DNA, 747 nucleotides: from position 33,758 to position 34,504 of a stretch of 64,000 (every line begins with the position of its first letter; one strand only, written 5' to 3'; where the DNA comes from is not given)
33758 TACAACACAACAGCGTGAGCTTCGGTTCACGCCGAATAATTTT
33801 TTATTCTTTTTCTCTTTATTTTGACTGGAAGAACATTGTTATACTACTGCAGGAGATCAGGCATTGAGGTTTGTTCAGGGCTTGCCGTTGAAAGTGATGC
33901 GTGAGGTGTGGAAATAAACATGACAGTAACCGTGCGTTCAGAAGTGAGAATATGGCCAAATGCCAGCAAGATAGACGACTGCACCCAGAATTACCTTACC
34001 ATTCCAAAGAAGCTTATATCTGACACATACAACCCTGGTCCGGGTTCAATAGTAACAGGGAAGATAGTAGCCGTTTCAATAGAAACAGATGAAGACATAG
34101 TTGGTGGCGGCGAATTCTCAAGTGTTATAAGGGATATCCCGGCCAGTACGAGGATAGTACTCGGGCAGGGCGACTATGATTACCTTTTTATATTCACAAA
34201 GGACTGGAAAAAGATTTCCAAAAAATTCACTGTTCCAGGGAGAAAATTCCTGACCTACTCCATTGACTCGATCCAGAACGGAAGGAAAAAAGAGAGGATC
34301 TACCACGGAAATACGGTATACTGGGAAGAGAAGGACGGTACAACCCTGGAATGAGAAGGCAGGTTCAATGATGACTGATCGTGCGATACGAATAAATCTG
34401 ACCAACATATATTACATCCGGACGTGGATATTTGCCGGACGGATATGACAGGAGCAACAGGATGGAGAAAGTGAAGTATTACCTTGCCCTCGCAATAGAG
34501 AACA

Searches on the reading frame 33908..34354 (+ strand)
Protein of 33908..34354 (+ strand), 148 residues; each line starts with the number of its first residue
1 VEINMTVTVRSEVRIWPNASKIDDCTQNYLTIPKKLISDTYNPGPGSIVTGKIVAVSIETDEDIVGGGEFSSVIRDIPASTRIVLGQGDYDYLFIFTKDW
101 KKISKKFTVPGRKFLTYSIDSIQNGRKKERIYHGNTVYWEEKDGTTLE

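Call 3: search_protein_families(library=pfam, proteins=[window:33908-34354:+], max_evalue=1)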
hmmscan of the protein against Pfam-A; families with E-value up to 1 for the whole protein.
window:33908-34354:+ (148 aa): 0 families

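Call 4: search_protein_families(library=ncbifam, proteins=[window:33908-34354:+], max_evalue=1)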
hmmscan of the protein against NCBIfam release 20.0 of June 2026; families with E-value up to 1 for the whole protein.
window:33908-34354:+ (148 aa): 0 families

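Call 32: search_solved_structures(query=A2, max_evalue=10, show_alignments=1)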
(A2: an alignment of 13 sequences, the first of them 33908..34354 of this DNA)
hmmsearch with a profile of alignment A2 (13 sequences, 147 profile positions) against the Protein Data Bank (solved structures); distinct sequences matched with E-value up to 10: 2.
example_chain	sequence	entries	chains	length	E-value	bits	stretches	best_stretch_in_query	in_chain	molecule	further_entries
7dlw_A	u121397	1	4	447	0.59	13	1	3-40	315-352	1-aminocyclopropane-1-carboxylate synthase 7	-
7dly_A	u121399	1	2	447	0.59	13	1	3-40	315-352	1-aminocyclopropane-1-carboxylate synthase 7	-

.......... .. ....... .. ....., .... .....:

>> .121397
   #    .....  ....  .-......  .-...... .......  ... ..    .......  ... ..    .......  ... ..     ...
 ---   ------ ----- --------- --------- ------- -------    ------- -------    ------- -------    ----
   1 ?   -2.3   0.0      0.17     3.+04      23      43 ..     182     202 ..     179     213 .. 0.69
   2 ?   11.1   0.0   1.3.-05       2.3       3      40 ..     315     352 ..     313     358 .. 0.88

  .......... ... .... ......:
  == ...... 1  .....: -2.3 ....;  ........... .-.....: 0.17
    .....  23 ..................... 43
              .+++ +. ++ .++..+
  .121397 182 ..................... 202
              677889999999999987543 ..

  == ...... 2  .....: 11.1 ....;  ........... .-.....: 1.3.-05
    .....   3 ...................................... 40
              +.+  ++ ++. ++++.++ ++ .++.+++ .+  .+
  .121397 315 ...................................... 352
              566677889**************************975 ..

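Call 33: search_protein_families(library=pfam, proteins=[window:33908-34354:+], max_evalue=10)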
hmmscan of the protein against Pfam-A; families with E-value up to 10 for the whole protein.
window:33908-34354:+ (148 aa): 0 families

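Call 43: search_protein_families(library=pfam, alignment_id=A2, max_evalue=1)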
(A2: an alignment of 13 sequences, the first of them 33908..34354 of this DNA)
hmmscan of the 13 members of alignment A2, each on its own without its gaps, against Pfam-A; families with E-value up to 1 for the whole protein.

A. member 1, window:33908-34354:+ (148 aa): 0 families

B. families by the number of members that match (of 13 scanned): 1 family
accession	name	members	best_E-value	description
PF03631.20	Virul_fac_BrkB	1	0.086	Virulence factor BrkB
